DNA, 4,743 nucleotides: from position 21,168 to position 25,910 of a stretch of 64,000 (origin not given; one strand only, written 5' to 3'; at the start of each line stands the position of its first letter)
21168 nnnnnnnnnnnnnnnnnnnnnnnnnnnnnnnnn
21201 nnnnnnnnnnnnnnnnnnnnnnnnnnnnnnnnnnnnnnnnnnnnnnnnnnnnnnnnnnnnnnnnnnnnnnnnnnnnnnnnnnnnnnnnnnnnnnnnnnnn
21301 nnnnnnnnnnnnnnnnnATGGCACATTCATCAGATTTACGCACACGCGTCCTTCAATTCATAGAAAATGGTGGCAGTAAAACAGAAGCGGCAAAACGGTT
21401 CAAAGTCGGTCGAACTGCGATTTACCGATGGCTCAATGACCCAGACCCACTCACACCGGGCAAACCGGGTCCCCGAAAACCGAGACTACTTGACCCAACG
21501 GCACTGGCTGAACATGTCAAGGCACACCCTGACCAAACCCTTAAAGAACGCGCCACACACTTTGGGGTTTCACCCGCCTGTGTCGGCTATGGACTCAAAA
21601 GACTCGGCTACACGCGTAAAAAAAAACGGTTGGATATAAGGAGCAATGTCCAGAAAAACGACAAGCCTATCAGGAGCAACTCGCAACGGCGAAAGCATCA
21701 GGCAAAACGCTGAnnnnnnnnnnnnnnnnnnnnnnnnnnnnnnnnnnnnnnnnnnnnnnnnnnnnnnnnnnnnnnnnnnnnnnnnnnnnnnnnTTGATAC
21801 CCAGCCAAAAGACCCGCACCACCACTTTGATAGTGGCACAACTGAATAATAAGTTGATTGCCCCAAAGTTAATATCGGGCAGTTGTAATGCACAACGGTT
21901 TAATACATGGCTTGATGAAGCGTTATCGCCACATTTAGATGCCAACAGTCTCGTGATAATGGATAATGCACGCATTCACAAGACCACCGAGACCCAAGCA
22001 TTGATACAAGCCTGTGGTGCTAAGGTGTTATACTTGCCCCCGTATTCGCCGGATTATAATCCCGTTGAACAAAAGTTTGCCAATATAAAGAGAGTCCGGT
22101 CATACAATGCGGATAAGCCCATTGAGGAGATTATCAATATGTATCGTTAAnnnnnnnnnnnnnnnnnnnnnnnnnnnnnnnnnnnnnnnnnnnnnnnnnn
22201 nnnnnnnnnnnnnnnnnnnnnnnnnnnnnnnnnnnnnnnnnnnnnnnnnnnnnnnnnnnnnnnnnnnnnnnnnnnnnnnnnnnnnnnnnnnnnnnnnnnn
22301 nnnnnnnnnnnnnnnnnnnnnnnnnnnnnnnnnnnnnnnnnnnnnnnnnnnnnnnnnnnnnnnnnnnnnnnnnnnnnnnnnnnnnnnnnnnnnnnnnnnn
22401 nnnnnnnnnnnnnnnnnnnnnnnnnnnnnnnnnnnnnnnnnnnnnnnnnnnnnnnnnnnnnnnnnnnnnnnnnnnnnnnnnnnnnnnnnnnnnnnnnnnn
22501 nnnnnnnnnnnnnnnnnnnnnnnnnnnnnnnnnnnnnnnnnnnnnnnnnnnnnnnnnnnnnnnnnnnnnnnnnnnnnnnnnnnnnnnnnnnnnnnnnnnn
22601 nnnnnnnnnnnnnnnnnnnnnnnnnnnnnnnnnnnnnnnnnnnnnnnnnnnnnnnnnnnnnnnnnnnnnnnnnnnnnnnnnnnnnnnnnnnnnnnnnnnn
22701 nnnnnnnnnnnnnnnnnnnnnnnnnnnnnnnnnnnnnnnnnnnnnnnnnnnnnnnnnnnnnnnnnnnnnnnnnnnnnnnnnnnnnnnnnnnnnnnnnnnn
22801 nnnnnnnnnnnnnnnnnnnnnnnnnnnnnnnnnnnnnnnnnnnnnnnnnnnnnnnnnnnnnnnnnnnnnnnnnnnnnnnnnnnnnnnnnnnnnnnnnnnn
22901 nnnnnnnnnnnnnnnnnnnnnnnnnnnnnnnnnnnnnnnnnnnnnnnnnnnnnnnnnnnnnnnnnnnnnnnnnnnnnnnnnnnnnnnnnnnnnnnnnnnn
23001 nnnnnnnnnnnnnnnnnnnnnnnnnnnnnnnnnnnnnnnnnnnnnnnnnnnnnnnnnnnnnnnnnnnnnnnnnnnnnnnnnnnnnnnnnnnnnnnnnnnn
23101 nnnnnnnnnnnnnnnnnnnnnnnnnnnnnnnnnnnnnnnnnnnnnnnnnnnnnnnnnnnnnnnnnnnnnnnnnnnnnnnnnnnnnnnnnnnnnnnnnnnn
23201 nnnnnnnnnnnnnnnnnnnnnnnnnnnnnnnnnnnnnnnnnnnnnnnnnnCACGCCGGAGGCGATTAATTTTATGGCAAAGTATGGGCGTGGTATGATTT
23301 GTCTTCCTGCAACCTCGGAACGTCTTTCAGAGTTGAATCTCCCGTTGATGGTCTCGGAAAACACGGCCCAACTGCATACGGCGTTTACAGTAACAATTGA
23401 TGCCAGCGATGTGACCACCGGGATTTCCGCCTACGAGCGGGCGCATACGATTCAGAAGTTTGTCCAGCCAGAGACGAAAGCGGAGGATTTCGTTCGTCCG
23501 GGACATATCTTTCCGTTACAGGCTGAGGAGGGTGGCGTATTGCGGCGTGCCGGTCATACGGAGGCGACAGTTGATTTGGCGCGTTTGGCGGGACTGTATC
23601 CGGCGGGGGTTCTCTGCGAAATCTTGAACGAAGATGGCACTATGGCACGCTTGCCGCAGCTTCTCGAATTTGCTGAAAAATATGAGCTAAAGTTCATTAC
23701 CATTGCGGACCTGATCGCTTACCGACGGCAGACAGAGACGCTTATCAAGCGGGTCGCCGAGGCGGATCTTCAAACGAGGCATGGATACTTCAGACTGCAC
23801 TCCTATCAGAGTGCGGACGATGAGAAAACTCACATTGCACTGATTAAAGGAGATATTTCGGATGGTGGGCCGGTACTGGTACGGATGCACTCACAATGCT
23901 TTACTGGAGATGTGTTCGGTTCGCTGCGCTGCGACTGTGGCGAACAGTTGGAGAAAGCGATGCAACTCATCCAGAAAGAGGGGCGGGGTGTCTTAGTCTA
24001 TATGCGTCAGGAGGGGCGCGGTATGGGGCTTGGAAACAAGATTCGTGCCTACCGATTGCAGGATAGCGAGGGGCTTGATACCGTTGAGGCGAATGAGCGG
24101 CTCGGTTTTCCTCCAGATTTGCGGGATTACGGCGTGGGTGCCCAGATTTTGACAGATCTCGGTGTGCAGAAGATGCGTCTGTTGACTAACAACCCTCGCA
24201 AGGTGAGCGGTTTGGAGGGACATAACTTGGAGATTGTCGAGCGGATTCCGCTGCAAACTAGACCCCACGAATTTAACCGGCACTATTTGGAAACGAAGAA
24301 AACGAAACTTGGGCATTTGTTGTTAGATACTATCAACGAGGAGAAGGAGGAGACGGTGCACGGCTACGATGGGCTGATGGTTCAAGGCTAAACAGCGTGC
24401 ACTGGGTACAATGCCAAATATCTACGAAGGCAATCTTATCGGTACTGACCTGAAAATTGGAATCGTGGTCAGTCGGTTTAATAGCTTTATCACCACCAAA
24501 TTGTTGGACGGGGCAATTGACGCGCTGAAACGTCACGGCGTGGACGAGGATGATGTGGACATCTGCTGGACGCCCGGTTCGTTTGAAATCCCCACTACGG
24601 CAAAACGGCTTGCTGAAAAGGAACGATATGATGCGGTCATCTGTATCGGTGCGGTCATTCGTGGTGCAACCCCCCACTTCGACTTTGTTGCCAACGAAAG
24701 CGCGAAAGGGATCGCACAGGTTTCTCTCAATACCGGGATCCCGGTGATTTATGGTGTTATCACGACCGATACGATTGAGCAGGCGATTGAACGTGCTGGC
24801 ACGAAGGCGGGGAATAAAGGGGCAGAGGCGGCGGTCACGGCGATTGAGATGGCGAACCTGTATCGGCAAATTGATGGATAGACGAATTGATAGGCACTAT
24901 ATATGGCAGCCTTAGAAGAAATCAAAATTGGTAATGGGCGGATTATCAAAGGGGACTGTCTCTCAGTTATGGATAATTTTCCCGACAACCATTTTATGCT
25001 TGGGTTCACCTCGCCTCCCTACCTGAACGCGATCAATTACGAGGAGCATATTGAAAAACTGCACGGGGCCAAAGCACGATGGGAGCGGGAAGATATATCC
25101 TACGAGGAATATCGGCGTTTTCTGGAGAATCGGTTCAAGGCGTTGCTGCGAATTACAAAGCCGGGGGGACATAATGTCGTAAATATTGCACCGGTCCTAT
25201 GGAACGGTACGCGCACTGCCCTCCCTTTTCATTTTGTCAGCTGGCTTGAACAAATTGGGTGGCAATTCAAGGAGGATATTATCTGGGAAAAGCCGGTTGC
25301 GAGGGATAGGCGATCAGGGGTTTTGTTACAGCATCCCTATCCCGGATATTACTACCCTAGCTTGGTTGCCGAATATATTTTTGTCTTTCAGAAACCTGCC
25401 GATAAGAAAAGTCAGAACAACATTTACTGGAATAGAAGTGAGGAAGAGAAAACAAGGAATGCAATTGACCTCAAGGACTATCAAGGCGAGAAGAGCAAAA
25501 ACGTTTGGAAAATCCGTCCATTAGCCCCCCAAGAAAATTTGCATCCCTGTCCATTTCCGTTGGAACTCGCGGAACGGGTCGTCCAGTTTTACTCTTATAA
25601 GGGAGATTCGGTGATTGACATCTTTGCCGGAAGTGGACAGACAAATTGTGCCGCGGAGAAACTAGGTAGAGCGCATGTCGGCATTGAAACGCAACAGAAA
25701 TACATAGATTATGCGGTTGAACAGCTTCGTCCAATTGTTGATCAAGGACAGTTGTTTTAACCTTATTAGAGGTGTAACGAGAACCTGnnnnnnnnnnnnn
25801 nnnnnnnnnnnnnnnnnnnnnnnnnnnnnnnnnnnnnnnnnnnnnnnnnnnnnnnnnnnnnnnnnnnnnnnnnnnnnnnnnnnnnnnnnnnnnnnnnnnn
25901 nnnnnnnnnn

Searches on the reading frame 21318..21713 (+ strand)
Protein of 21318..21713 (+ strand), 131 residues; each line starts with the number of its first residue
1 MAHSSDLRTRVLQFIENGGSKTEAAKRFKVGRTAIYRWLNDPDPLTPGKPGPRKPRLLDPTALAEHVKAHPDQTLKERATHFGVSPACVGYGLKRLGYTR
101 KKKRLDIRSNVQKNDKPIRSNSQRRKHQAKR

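Call 83: search_protein_families(library=pfam, proteins=[window:21318-21713:+], max_evalue=0.001)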
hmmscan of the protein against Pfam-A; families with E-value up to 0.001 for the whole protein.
window:21318-21713:+ (131 aa): 5 families
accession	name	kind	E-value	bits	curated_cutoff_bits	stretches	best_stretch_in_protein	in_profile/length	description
PF01710.22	HTH_Tnp_IS630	-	8.6e-30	103.7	21.3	1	1-116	1-114/119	Transposase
PF13518.12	HTH_28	-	1.8e-07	31.5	25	1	8-41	2-35/52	Helix-turn-helix domain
PF13384.12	HTH_23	-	7.3e-06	26.1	24.6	1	4-40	3-39/50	Homeodomain-like domain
PF04218.19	CENP-B_N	-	4.4e-05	23.5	21.2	1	10-41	14-45/53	CENP-B N-terminal DNA-binding domain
PF02796.21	HTH_7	-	8.6e-05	23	23.8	1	10-41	13-44/45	Helix-turn-helix domain of resolvase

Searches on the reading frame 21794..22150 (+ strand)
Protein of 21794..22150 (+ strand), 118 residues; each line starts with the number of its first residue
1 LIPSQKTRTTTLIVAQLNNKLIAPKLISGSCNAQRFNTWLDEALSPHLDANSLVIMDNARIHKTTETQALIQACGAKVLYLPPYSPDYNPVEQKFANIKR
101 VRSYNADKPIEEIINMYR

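Call 83: search_protein_families(library=pfam, proteins=[window:21794-22150:+], max_evalue=0.001)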
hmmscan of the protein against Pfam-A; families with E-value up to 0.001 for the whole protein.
window:21794-22150:+ (118 aa): 1 family
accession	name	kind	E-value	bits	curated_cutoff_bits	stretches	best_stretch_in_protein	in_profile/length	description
PF13358.12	DDE_3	-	1.2e-22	80.8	28.6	1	5-104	33-135/146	DDE superfamily endonuclease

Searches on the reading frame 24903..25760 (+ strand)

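Call 36: search_protein_families(library=padloc, proteins=[window:24903-25760:+], max_evalue=0.01)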
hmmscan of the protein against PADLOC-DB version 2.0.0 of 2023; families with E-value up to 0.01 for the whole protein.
window:24903-25760:+ (285 aa): 65 families (the best 25 are shown)
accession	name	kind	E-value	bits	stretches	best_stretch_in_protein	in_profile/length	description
PDLC03353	MTase_II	-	3.3e-53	178.9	1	11-275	9-250/260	Type II methyltransferase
PDLC03350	MTase_II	-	1e-36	125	1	12-279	57-299/312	Type II methyltransferase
PDLC03246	MTase_II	-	1.2e-35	121.3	1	11-273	112-364/376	Type II methyltransferase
PDLC03371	MTase_II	-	1.4e-34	117.8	1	11-276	10-253/260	Type II methyltransferase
PDLC03387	MTase_II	-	7.1e-31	105.4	2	107-276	127-276/289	Type II methyltransferase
PDLC03276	MTase_II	-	1.2e-21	75.4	1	13-269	145-394/404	Type II methyltransferase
PDLC03260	MTase_II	-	2.1e-21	74.2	2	173-273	206-305/349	Type II methyltransferase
PDLC03259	MTase_II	-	1.6e-20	71.3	1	12-275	4-255/423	Type II methyltransferase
PDLC03216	MTase_II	-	2e-20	71.1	2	211-278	191-258/364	Type II methyltransferase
PDLC03265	MTase_II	-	3e-20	70.9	2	199-276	252-329/333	Type II methyltransferase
PDLC03299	MTase_II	-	4.8e-20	70.2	1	11-276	14-258/296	Type II methyltransferase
PDLC03363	MTase_II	-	1.1e-18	65.7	2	210-271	53-114/294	Type II methyltransferase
PDLC03738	oMTase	-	1.5e-18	64.7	2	212-276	202-266/376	orphan methyltransferase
PDLC03283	MTase_II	-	1.4e-16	58.7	1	24-276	16-272/352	Type II methyltransferase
PDLC03339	MTase_II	-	3.6e-16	56.9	1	13-276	5-272/399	Type II methyltransferase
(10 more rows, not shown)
